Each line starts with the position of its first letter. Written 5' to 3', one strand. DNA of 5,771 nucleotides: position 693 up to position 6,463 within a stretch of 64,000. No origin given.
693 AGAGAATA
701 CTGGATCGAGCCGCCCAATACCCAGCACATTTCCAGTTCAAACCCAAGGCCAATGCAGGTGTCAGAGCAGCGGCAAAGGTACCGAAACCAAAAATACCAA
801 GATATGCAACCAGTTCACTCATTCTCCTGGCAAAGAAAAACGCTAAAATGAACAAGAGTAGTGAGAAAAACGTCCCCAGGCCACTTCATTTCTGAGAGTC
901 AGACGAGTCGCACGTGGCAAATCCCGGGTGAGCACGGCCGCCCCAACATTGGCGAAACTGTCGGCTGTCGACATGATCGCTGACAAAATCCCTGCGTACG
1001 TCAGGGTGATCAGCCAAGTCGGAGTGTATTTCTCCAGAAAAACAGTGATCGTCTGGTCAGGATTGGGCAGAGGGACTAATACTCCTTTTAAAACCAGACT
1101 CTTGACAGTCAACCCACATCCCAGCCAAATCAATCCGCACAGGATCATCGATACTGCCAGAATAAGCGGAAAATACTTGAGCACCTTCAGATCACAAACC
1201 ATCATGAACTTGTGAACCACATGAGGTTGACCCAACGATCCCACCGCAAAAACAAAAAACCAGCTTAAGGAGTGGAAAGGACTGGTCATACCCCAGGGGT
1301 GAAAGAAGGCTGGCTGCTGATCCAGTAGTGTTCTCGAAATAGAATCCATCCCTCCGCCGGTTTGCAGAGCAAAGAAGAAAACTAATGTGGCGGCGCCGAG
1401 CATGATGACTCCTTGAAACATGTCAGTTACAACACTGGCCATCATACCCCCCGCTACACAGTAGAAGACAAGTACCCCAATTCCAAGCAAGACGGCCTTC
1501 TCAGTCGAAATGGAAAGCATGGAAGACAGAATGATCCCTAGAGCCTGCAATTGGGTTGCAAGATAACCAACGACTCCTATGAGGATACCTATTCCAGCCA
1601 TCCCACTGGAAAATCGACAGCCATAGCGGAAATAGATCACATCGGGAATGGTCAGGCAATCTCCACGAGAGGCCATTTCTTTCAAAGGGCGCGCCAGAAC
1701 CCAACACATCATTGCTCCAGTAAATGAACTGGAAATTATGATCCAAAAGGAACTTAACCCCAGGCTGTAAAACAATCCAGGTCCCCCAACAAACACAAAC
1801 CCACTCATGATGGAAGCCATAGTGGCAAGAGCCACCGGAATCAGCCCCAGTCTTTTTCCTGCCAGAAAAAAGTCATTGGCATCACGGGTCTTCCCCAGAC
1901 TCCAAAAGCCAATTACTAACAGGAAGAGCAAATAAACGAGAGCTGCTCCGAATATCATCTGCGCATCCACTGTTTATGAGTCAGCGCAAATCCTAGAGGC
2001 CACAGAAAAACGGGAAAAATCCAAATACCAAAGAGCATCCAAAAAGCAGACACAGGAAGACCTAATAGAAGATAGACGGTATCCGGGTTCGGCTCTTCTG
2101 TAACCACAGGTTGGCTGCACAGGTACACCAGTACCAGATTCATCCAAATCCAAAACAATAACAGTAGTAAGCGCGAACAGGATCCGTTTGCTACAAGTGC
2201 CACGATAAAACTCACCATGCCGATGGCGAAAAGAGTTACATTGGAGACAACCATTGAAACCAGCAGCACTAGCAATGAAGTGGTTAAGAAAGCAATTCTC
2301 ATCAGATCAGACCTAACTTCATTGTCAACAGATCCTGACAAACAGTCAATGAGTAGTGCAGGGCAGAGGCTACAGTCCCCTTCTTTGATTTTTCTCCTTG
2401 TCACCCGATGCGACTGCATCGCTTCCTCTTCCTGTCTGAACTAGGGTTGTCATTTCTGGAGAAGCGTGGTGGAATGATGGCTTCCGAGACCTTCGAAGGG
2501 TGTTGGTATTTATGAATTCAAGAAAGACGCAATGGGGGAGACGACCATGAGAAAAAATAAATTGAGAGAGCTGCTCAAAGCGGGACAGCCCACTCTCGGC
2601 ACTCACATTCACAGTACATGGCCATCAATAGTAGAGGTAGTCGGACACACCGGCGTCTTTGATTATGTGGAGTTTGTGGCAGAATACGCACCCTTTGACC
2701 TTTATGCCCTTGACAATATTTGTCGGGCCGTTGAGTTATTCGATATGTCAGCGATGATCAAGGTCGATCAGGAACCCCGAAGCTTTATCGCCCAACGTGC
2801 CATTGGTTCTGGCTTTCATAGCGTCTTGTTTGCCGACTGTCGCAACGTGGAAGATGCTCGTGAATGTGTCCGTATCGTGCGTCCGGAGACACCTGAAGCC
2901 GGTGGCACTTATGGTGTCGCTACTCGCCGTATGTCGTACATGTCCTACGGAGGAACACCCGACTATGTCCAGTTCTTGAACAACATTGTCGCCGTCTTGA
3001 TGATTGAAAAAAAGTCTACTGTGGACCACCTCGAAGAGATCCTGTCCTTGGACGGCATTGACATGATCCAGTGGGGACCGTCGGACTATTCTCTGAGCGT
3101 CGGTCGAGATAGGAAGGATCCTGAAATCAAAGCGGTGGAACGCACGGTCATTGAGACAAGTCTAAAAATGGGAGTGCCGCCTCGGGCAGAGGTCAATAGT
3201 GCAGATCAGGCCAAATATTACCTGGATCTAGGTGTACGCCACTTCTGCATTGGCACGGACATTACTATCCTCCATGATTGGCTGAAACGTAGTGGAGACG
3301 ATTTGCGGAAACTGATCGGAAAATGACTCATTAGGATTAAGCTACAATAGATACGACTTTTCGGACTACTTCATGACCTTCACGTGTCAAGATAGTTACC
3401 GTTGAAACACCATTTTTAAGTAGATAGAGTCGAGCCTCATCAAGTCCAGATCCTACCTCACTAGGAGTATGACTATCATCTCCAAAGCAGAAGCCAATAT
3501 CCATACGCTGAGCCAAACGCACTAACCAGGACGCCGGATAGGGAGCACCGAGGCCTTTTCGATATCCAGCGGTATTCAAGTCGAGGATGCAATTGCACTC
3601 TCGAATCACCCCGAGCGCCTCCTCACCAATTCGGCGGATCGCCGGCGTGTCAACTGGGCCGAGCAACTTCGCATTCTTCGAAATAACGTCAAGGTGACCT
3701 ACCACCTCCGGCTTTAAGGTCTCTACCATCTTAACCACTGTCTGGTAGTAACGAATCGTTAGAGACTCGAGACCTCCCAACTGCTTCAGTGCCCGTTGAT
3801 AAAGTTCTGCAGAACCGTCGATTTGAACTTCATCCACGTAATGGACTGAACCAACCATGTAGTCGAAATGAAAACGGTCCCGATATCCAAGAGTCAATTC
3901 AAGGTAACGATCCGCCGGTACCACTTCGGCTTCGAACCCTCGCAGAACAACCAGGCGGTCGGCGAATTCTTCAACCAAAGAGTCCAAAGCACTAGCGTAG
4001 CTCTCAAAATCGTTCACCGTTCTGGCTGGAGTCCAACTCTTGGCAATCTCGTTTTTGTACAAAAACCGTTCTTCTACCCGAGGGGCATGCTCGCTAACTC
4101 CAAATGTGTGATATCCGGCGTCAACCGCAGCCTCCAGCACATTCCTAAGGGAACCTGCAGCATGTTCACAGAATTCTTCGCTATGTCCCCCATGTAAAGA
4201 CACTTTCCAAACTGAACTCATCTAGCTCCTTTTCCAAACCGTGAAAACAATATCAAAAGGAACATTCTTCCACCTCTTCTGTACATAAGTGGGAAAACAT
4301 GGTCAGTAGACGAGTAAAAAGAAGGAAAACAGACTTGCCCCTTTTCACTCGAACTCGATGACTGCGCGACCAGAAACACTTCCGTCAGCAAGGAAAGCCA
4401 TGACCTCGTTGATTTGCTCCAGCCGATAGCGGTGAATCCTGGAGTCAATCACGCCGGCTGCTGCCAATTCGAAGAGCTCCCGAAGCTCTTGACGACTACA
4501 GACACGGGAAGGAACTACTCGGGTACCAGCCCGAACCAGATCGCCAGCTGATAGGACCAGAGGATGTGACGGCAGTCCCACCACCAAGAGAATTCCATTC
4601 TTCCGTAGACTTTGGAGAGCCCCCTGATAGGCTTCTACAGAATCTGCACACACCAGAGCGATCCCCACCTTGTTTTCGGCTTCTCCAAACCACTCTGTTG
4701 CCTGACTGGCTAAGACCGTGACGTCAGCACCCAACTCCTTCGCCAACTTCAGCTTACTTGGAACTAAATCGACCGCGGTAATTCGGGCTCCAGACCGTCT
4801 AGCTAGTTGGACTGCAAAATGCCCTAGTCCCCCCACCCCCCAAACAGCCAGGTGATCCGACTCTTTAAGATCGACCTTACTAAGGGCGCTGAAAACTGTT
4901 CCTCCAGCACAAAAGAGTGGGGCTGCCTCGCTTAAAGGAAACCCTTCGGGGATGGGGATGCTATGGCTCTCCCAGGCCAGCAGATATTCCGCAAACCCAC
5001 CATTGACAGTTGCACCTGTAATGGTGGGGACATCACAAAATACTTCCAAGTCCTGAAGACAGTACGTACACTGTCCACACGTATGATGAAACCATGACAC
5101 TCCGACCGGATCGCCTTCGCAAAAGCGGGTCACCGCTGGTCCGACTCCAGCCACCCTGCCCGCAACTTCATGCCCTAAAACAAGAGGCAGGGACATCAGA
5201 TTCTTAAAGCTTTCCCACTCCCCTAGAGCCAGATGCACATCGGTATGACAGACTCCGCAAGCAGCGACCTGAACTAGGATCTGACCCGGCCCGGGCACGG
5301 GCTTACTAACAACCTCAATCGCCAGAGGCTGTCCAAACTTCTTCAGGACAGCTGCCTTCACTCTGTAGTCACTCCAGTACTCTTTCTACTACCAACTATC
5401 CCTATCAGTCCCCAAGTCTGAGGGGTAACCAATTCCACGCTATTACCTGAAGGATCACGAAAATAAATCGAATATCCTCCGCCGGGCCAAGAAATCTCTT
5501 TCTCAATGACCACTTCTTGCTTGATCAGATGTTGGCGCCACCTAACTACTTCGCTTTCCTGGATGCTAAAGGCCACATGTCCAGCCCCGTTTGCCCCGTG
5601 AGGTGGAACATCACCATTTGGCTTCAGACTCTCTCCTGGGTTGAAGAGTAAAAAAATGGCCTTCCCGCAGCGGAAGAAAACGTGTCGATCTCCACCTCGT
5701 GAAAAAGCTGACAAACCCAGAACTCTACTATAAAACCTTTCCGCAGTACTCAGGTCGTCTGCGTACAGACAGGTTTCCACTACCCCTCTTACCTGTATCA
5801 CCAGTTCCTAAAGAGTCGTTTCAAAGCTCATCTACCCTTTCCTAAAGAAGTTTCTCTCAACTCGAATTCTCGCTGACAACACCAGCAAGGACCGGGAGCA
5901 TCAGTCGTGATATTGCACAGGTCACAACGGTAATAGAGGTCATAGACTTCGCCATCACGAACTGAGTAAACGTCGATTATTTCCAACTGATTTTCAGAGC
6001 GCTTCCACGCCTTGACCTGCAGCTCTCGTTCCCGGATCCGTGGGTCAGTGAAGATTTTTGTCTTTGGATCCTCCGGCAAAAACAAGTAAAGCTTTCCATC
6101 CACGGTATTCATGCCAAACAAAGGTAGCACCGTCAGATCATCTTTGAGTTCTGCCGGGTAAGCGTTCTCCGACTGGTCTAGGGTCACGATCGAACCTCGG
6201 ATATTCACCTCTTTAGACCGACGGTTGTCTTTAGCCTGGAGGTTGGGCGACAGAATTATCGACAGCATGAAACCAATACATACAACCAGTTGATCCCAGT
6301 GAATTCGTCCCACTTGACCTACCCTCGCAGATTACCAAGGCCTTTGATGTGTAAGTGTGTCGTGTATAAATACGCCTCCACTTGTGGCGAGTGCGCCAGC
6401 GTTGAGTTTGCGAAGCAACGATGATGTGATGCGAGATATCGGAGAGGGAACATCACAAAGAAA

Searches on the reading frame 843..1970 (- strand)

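Call 5: search_protein_families(library=pfam, proteins=[window:843-1970:-], max_evalue=0.001)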
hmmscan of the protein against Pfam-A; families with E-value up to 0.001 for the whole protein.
window:843-1970:- (375 aa): 1 family
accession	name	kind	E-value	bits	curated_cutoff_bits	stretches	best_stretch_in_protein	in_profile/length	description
PF00474.23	SSF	-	1.6e-41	142.9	22.8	1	34-351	1-324/406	Sodium:solute symporter family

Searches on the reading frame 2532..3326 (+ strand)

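Call 5: search_protein_families(library=pfam, proteins=[window:2532-3326:+], max_evalue=0.001)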
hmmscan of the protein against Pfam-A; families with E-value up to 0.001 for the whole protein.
window:2532-3326:+ (264 aa): 1 family
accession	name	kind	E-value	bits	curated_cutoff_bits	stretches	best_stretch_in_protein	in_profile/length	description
PF03328.21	HpcH_HpaI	-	1.8e-11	44.2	25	1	27-215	7-185/221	HpcH/HpaI aldolase/citrate lyase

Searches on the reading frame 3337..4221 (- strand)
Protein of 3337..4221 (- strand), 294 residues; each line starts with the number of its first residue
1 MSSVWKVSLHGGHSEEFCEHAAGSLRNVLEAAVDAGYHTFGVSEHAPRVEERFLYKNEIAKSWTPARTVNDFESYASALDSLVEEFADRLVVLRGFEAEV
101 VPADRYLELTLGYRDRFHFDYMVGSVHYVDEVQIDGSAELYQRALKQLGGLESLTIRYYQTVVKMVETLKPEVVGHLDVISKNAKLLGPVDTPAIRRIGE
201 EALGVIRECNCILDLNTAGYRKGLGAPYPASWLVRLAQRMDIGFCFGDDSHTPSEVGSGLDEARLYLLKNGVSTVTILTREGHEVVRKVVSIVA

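Call 5: search_protein_families(library=pfam, proteins=[window:3337-4221:-], max_evalue=0.001)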
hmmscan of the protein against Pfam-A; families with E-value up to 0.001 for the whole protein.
window:3337-4221:- (294 aa): 1 family
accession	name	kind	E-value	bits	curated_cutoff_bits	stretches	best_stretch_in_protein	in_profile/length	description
PF02811.25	PHP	-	1.9e-13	51.5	26.4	1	13-218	5-164/164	PHP domain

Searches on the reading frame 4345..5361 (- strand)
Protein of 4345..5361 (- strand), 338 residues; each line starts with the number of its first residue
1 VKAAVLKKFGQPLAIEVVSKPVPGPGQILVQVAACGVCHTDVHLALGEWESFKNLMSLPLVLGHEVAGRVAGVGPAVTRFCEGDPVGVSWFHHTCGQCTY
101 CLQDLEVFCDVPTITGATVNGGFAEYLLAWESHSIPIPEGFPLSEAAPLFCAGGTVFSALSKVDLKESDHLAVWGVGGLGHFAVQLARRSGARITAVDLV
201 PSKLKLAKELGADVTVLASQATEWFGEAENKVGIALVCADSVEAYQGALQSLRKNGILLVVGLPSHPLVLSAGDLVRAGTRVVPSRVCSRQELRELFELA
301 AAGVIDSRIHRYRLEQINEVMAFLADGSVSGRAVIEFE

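Call 5: search_protein_families(library=pfam, proteins=[window:4345-5361:-], max_evalue=0.001)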
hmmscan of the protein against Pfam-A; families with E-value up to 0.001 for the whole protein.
window:4345-5361:- (338 aa): 4 families
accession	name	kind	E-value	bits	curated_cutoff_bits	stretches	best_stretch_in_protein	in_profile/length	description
PF08240.17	ADH_N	-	3e-28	98.6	23.5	1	24-139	1-104/104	Alcohol dehydrogenase GroES-like domain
PF00107.32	ADH_zinc_N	-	1.9e-22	80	31.8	1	178-301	1-128/129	Zinc-binding dehydrogenase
PF13602.12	ADH_zinc_N_2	-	2.1e-07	32.4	27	1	210-335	1-134/134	Zinc-binding dehydrogenase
PF01262.27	AlaDh_PNT_C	-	0.00034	20.5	23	1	159-223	19-85/214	Alanine dehydrogenase/PNT, C-terminal domain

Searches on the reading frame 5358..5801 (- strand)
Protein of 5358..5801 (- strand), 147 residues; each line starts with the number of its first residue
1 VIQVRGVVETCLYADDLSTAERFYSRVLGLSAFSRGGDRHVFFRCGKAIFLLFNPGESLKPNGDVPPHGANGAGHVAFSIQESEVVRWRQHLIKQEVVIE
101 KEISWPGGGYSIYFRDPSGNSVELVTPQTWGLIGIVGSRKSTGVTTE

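Call 5: search_protein_families(library=pfam, proteins=[window:5358-5801:-], max_evalue=0.001)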
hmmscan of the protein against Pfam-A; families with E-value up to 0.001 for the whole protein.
window:5358-5801:- (147 aa): 1 family
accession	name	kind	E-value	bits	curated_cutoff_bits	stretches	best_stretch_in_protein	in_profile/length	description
PF00903.31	Glyoxalase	-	2.9e-10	41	20.6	1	9-124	4-121/121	Glyoxalase/Bleomycin resistance protein/Dioxygenase superfamily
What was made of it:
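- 5358..5801 (-): VOC/glyoxalase-family protein. It is a recurrent outer member of the neighbourhood. Pfam Glyoxalase, E = 3e-10 (call 5).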

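Call 85: search_protein_families(library=ncbifam, proteins=[window:5358-5801:-], max_evalue=0.00001)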
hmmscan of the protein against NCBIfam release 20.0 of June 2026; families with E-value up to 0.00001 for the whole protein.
window:5358-5801:- (147 aa): 10 families
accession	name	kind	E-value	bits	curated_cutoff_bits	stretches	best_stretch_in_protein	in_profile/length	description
NF000125.1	498180014_fosA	hypoth_equivalog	8.4e-09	35.7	250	1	7-126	6-118/129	Fos family putative thiol transferase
NF000496.2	Fos_GSH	equivalog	1.7e-08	34.6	180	1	7-124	5-114/136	fosfomycin resistance glutathione transferase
NF003152.0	PRK04101.1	equivalog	2.9e-08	34.1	171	1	4-126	2-118/139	metallothiol transferase FosB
NF000221.4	FosA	exception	8.8e-08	32.2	250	1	11-124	9-114/137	FosA family fosfomycin resistance glutathione transferase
NF000493.1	Fos_BSH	exception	5.9e-07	30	240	1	5-126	2-117/137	FosB/FosD family fosfomycin resistance bacillithiol transferase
NF000063.1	Fos_BSH_Sepi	exception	9.1e-07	29.1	300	1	4-126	3-119/142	FosB family fosfomycin resistance bacillithiol transferase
TIGR03211.1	catechol_2_3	equivalog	1.2e-06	28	320.2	0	74-126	209-264/303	catechol 2,3-dioxygenase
NF000495.1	FosK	exception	2e-06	27.7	280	1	6-125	4-110/132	fosfomycin resistance glutathione transferase FosK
NF040540.1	fosA5_fam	exception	2.6e-06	27.6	310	1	9-125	7-115/139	FosA5 family fosfomycin resistance glutathione transferase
NF000494.1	FosF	exception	6.9e-06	26.1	280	0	12-125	10-110/132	fosfomycin resistance glutathione transferase FosF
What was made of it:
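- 5358..5801 (-): Only weak Fos-like NCBIfam hits, far below cut-off (call 85).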

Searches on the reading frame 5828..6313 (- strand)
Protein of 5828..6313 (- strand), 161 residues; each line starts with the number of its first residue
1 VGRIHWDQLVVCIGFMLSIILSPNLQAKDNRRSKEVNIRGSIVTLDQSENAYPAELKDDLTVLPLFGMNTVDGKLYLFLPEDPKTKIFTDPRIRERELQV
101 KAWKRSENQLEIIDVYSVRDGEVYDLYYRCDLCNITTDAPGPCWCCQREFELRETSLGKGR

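Call 5: search_protein_families(library=pfam, proteins=[window:5828-6313:-], max_evalue=0.001)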
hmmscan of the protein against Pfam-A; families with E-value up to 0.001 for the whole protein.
window:5828-6313:- (161 aa): 0 families

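Call 85: search_protein_families(library=ncbifam, proteins=[window:5828-6313:-], max_evalue=0.00001)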
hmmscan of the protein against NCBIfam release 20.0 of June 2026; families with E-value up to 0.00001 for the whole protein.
window:5828-6313:- (161 aa): 0 families
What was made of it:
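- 5828..6313 (-): hyp161: a secreted protein of unknown family with a C-terminal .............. zinc-ribbon-like motif. No Pfam or NCBIfam hit (calls 5, 85).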
